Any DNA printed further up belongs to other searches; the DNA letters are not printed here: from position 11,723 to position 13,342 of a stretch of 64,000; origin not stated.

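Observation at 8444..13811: Orphan type IVb-pilus / T2SS-like inner-membrane assembly module inserted between lpxC and gyrB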

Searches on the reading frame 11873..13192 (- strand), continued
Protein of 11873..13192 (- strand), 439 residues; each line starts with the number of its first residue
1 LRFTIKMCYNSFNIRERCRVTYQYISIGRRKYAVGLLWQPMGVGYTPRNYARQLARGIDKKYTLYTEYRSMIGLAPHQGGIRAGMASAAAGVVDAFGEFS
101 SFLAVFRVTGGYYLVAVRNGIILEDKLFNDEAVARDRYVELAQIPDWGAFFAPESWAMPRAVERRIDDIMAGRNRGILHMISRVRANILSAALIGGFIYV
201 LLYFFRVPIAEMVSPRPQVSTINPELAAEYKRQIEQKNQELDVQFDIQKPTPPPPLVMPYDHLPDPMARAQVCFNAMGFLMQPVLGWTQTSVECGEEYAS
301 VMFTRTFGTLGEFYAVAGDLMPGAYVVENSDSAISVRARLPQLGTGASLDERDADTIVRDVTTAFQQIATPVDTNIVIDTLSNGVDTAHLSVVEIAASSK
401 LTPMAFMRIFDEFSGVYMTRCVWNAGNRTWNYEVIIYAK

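Call 20: get_annotated_region(hit=H3, flank=10000)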
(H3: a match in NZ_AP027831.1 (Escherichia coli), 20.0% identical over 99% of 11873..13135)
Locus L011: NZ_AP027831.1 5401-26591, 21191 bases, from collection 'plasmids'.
description: Escherichia coli strain 2017.17.03CC plasmid p2017.17.03CC_2, complete sequence
organism: Escherichia coli (NCBI taxid 562)
taxonomy: Bacteria; Pseudomonadota; Gammaproteobacteria; Enterobacterales; Enterobacteriaceae; Escherichia; Escherichia coli
host: -; source: Homo sapiens,whole organism,feces; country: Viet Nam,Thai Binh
typing (MOB-suite, as given by PLSDB): conjugative; replicon IncFIA,IncFII; relaxase MOBP,MOBP; mating-pair formation MPF_I
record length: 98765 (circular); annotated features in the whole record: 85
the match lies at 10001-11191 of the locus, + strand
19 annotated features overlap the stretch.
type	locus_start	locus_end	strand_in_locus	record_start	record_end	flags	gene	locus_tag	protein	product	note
CDS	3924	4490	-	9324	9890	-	-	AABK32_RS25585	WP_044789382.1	hypothetical protein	-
CDS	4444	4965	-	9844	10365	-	-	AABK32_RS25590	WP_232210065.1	type II secretion system protein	-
CDS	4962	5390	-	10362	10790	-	-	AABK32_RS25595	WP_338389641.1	hypothetical protein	-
CDS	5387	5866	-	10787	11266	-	-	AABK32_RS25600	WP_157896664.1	hypothetical protein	-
CDS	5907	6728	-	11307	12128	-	-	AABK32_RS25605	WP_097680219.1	hypothetical protein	-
CDS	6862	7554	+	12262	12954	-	-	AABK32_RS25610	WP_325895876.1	type 4 pilus major pilin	-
CDS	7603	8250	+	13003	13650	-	-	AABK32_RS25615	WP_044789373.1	TcpQ domain-containing protein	-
CDS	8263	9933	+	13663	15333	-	-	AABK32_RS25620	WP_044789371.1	secretin N-terminal domain-containing protein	GO:0009297 - pilus assembly [Evidence IEA]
CDS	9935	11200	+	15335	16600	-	-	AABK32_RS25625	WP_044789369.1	type 4b pilus protein PilO2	-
CDS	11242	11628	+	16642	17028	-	-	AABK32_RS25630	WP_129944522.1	hypothetical protein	-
CDS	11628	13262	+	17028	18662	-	-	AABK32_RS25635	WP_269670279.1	ATPase, T2SS/T4P/T4SS family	-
CDS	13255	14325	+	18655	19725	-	-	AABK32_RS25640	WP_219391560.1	type II secretion system F family protein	-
CDS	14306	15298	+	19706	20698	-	-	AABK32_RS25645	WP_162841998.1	ATPase, T2SS/T4P/T4SS family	-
CDS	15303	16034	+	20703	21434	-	-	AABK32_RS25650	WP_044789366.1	A24 family peptidase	-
CDS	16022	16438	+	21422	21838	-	-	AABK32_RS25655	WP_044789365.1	lytic transglycosylase domain-containing protein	-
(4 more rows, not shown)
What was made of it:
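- Closest known: EPEC bundle-forming pilus BfpG-B-C-U-D-E. Different: BFP is plasmid-borne and forms one operon with its pilin, minor pilins, retraction ATPase, peptidase and transglycosylase (call 20).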

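Call 28: search_protein_representatives(protein=window:11873-13135:-)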
Query: 420 residues. Proteins with E-value up to 0.001 (for the whole library): 430; up to 1e-10: 147; up to 1e-30: 26. The best 150 are listed.
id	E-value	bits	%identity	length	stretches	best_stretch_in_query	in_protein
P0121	4.4e-138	476.7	51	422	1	1-420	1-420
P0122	9.3e-122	423.0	46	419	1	3-420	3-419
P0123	5.6e-117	407.3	47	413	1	4-420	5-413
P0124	6.4e-103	360.9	41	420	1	5-420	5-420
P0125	6.5e-98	344.5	40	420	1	4-420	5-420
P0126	9.1e-95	334.1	42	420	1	2-420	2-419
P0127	5.3e-90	318.4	39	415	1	5-420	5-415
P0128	5.3e-86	305.2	60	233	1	194-420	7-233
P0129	2.2e-84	299.9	47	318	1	112-420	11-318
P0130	9.8e-84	297.8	35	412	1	5-420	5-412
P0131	3.7e-74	266.2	35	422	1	1-420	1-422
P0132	3.8e-72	259.6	34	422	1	4-420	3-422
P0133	2.5e-69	250.3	55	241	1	3-220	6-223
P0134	1.1e-68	248.2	36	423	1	5-420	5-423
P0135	2.3e-66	240.6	37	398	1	2-420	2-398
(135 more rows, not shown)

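Call 31: find_homologous_proteins(query=A1, max_evalue=0.00001)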
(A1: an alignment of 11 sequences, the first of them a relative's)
Query A1 (11 sequences) (453 aa, profile of the alignment): 59 proteins with E <= 0.00001 among 8000 candidates.
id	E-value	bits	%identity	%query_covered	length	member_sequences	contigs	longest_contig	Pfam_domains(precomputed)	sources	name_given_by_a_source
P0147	1.4e-157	543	100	100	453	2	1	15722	PF06864.18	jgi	-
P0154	9.4e-156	537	32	97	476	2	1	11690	PF06864.18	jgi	jgi:cell division protein FtsL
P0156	4.3e-154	532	39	98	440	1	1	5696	PF06864.18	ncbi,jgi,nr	ncbi:MAG: type 4b pilus protein PilO2 [Rickettsiales bacterium]|jgi:hypothetical protein|nr:type 4b 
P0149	4.7e-153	528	41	99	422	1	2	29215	PF06864.18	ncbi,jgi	ncbi:MAG: type 4b pilus protein PilO2 [Alphaproteobacteria bacterium]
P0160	2.2e-148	513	27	98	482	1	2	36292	PF06864.18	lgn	-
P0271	8.3e-133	462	41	99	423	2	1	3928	PF06864.18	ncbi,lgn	-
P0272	7.7e-132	458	31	98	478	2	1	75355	PF06864.18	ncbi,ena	-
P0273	1.2e-130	455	31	98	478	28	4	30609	PF06864.18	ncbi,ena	-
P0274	2.0e-130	454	30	98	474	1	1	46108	PF06864.18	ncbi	-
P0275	2.2e-129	450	36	99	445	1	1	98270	PF06864.18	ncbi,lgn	-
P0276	1.0e-128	448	30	99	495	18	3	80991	PF06864.18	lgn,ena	-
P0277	3.7e-126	440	30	98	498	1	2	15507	PF06864.18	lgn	-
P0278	4.3e-126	440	41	99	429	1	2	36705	PF06864.18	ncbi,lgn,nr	ncbi:MAG: type 4b pilus protein PilO2 [Alphaproteobacteria bacterium]|nr:type 4b pilus protein PilO2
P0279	1.0e-124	435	41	99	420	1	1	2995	PF06864.18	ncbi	ncbi:MAG: type 4b pilus protein PilO2 [Alphaproteobacteria bacterium]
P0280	1.6e-124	434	29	97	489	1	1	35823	PF06864.18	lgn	-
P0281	1.1e-123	432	40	99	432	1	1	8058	PF06864.18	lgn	-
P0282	1.2e-122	428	42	99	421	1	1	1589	PF06864.18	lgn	-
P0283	5.6e-122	426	29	98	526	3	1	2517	PF06864.18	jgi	-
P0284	9.0e-122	425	44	42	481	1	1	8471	PF06864.18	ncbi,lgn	-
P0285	1.8e-121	424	29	98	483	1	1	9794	PF06864.18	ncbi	-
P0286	2.2e-121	424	28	98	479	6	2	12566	PF06864.18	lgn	-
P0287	2.0e-120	421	29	99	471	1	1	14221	PF06864.18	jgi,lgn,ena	-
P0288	2.9e-120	420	27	97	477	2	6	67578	PF06864.18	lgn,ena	-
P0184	3.0e-120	420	29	98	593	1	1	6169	PF06864.18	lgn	-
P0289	6.7e-120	419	28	98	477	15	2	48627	PF06864.18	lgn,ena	-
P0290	1.1e-119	418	46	36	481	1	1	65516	PF06864.18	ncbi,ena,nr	ncbi:type 4b pilus protein PilO2 [bacterium]|nr:type 4b pilus protein PilO2 [bacterium]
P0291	3.1e-119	417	43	38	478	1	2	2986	PF06864.18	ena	-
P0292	3.6e-119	417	27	98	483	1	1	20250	PF06864.18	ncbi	-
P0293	6.7e-119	416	29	98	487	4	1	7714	PF06864.18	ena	-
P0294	7.8e-119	416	28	99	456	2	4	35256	PF06864.18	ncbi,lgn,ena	-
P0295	7.8e-119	416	27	97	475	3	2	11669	PF06864.18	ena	-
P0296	1.5e-118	415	27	98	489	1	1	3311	PF06864.18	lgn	-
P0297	1.9e-116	408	38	94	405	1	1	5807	PF06864.18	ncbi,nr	ncbi:MAG: type 4b pilus protein PilO2 [Alphaproteobacteria bacterium]|nr:type 4b pilus protein PilO2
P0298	2.1e-115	404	29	96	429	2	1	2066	PF06864.18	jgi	-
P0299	4.3e-114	400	28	98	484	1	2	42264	PF06864.18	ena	-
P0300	3.6e-109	384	26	99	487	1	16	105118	PF06864.18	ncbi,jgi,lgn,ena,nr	ncbi:MAG: hypothetical protein E7013_00755 [Alphaproteobacteria bacterium]|nr:hypothetical protein [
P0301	6.0e-77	278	25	98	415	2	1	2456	PF06864.18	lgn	-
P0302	4.5e-73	265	26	98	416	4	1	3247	PF06864.18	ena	-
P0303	6.7e-72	261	31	68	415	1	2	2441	PF06864.18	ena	-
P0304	4.3e-71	258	26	98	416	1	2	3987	PF06864.18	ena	-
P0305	5.1e-71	258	25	100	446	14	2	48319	PF06864.18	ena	-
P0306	8.8e-71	257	31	68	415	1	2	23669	PF06864.18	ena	-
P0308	5.6e-70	255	26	98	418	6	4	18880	PF06864.18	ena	-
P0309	9.6e-70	254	30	68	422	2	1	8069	PF06864.18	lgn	-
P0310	6.3e-69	251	30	68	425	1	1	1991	PF06864.18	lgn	-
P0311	1.0e-68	251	26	99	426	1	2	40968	PF06864.18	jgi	jgi:hypothetical protein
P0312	5.2e-68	248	32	69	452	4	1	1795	PF06864.18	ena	-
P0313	8.9e-68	247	24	98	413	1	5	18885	PF06864.18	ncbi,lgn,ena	-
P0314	2.0e-67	246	27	98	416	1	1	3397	PF06864.18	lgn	-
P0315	4.7e-66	242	25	97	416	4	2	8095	PF06864.18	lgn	-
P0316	1.8e-65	240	28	69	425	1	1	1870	PF06864.18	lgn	-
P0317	1.1e-64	237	25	98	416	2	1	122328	-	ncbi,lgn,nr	ncbi:MAG: type 4b pilus protein PilO2 [Rickettsiales bacterium]|nr:type 4b pilus protein PilO2 [Rick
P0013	2.1e-60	223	28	98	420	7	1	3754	PF06864.18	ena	-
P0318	2.4e-44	170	33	39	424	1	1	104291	PF06864.18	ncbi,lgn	ncbi:MAG: type 4b pilus protein PilO2 [Bdellovibrionales bacterium]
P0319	5.2e-44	169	29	64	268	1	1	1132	PF06864.18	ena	-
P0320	5.0e-35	140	30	37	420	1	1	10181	PF06864.18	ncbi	-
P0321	1.1e-32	132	24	44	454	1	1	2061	PF06864.18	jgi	jgi:hypothetical protein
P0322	5.0e-32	130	34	31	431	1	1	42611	PF06864.18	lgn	-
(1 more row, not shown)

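Call 32: find_encoding_contigs(protein=P0317, flank=10000, max_places=1)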
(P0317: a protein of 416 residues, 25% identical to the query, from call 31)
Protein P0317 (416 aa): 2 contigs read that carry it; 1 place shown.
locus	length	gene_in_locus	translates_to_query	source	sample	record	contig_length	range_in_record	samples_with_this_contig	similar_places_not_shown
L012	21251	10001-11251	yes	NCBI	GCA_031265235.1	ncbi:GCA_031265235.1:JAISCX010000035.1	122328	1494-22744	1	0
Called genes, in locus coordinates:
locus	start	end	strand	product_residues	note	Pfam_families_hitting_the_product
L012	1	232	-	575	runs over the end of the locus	PF27097:VirB4_TrbE_N, PF03135:CagE_TrbE_VirB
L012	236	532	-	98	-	-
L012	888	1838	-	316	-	PF03331:LpxC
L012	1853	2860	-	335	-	PF02606:LpxK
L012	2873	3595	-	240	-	PF04028:DUF374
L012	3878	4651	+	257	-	PF04402:SIMPL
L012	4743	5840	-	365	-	PF01926:MMR_HSR1, PF02421:FeoB_N (weak), PF06071:YchF-GTPase_C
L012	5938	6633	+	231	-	-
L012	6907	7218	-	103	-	-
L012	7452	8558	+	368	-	-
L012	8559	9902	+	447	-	PF14559:TPR_19 (faint), PF24575:TPR_Slam (weak), PF04575:SlipAM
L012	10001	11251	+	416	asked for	-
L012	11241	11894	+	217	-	-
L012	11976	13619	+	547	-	PF00437:T2SSE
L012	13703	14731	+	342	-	PF00482:T2SSF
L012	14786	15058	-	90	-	-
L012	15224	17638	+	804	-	PF02518:HATPase_c, PF00204:DNA_gyraseB, PF01751:Toprim, PF00986:DNA_gyraseB_C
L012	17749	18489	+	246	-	-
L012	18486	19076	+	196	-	-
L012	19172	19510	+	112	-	-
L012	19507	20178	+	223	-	-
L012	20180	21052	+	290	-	PF01636:APH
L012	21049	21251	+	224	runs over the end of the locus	PF03167:UDG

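Call 33: find_encoding_contigs(protein=P0275, flank=10000, max_places=1)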
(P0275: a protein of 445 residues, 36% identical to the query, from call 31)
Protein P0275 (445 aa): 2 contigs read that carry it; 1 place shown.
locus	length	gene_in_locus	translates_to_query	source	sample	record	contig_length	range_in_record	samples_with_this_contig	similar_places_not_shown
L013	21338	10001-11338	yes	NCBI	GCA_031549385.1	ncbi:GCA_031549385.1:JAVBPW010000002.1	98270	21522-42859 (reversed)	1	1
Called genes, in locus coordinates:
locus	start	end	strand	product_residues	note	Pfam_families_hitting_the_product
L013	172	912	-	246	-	PF03167:UDG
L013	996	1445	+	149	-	PF00691:OmpA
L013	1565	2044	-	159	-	-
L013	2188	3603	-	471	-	PF01406:tRNA-synt_1e, PF09334:tRNA-synt_1g (weak), PF23493:CysS_C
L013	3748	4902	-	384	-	PF00579:tRNA-synt_1b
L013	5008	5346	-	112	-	PF04956:TrbC (weak)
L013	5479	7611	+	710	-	PF02534:T4SS-DNA_transf, PF10412:TrwB_AAD_bind, PF12696:TraG-D_C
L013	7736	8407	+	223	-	PF10671:TcpQ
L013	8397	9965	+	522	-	PF00263:Secretin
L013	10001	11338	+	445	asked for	PF06864:PAP_PilO (weak)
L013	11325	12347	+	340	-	-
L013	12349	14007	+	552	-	PF00437:T2SSE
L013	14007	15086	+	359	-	PF00482:T2SSF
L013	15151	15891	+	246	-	PF00106:adh_short, PF08659:KR, PF13561:adh_short_C2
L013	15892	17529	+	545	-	PF13567:DUF4131, PF03772:Competence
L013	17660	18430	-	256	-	PF03372:Exo_endo_phos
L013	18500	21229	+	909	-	PF12705:PDDEXK_1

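Call 34: find_encoding_contigs(protein=P0300, flank=10000, max_places=1)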
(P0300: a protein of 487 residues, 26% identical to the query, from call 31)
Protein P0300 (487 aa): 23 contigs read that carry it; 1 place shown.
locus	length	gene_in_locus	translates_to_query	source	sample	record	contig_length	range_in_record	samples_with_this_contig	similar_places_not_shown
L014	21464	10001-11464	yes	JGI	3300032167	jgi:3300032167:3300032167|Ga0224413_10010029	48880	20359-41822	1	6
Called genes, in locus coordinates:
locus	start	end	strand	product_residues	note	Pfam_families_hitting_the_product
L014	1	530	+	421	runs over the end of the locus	PF03349:Toluene_X, PF00593:TonB_dep_Rec_b-barrel (weak)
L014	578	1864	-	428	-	PF09835:DUF2062, PF02578:Cu-oxidase_4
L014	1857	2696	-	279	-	PF01790:LGT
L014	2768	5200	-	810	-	PF27097:VirB4_TrbE_N (weak), PF03135:CagE_TrbE_VirB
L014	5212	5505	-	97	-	-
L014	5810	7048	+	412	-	-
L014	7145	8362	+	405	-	PF10671:TcpQ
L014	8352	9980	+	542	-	PF00263:Secretin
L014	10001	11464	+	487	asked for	PF06864:PAP_PilO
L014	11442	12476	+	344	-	-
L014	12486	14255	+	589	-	PF00437:T2SSE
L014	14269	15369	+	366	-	PF00482:T2SSF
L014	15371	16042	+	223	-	PF01728:FtsJ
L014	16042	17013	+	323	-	PF01209:Ubie_methyltran (weak), PF01189:Methyltr_RsmB-F, PF13847:Methyltransf_31, PF13649:Methyltransf_25 (weak)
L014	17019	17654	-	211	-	PF00717:Peptidase_S24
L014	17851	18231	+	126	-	-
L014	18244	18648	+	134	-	-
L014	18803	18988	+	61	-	-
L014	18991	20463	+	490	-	PF12236:Head-tail_con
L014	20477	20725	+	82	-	PF25181:Phage_Bbp19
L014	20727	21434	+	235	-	PF05396:Phage_T7_Capsid (weak)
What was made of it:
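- On Type IVb pilus assembly system, R64/BFP/PAPI-1 ('PilO2') kind: Adjacent in outgroups L013 and L014 (calls 33, 34).
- In outgroups L013 and L014 the order is TcpQ, secretin, PilO, PilP, ATPase, platform, all contiguous (calls 33, 34). Even the contiguous outgroups L013 and L014 lack an adjacent pilin or peptidase (calls 33, 34).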
